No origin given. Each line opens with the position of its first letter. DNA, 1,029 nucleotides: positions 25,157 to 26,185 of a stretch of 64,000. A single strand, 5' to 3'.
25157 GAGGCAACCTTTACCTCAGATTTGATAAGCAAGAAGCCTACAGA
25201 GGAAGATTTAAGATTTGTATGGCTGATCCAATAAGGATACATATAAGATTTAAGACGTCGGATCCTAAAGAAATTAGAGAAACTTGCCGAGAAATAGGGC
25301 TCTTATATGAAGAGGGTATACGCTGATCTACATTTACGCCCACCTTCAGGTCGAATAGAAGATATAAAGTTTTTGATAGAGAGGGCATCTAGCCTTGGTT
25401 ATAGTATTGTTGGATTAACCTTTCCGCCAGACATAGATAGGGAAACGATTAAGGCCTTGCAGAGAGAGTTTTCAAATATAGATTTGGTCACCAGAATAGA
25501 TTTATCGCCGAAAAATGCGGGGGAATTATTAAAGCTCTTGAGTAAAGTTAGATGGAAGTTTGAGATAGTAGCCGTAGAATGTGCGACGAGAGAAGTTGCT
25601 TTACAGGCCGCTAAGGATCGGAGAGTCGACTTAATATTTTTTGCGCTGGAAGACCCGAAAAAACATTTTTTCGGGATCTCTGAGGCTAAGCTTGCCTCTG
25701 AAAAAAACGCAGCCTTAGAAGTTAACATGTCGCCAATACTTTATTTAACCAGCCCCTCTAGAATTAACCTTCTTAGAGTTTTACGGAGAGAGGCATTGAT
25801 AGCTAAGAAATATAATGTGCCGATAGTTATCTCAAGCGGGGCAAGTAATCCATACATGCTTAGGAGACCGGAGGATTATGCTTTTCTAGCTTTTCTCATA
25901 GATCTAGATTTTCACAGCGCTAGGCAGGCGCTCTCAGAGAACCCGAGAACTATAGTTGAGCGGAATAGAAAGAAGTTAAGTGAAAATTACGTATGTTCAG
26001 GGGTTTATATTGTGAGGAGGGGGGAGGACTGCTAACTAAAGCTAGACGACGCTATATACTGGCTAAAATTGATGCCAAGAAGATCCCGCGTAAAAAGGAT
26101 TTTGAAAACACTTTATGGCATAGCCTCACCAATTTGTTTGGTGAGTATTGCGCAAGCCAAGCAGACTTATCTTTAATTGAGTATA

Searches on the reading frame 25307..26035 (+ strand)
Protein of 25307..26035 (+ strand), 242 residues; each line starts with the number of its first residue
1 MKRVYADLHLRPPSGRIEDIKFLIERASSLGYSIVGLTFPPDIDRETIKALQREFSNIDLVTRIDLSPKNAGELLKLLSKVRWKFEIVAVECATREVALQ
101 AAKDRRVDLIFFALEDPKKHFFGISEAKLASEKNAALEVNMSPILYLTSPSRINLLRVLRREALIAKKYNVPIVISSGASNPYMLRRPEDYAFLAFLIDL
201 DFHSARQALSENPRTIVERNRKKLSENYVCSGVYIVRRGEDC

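Call 22: find_encoding_contigs(protein=window:25307-26035:+, flank=10000, max_places=1)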
Protein window:25307-26035:+ (242 aa): 16 contigs read that carry it; 1 place shown.
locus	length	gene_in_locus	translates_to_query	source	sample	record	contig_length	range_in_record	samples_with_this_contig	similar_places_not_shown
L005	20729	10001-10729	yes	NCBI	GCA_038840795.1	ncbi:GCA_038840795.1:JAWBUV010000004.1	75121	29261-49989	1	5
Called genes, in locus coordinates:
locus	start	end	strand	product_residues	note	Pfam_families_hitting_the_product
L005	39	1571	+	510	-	PF03853:YjeF_N, PF01256:Carb_kinase, PF02110:HK, PF08543:Phos_pyr_kin (weak)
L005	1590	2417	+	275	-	-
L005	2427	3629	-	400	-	PF00155:Aminotran_1_2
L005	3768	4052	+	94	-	PF10437:Lip_prot_lig_C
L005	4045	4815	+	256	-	PF21948:LplA-B_cat, PF03099:BPL_LplA_LipB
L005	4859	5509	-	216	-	PF00406:ADK, PF13207:AAA_17, PF13238:AAA_18 (faint), PF05191:ADK_lid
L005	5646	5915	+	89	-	-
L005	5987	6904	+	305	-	PF26482:DUF8155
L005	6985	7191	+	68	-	-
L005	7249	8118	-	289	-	PF00800:PDT, PF01842:ACT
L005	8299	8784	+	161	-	PF00827:Ribosomal_L15e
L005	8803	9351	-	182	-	PF01862:PvlArgDC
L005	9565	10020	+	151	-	PF01877:RNA_binding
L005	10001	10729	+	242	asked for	PF01876:RNase_P_p30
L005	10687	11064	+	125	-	PF01900:RNase_P_Rpp14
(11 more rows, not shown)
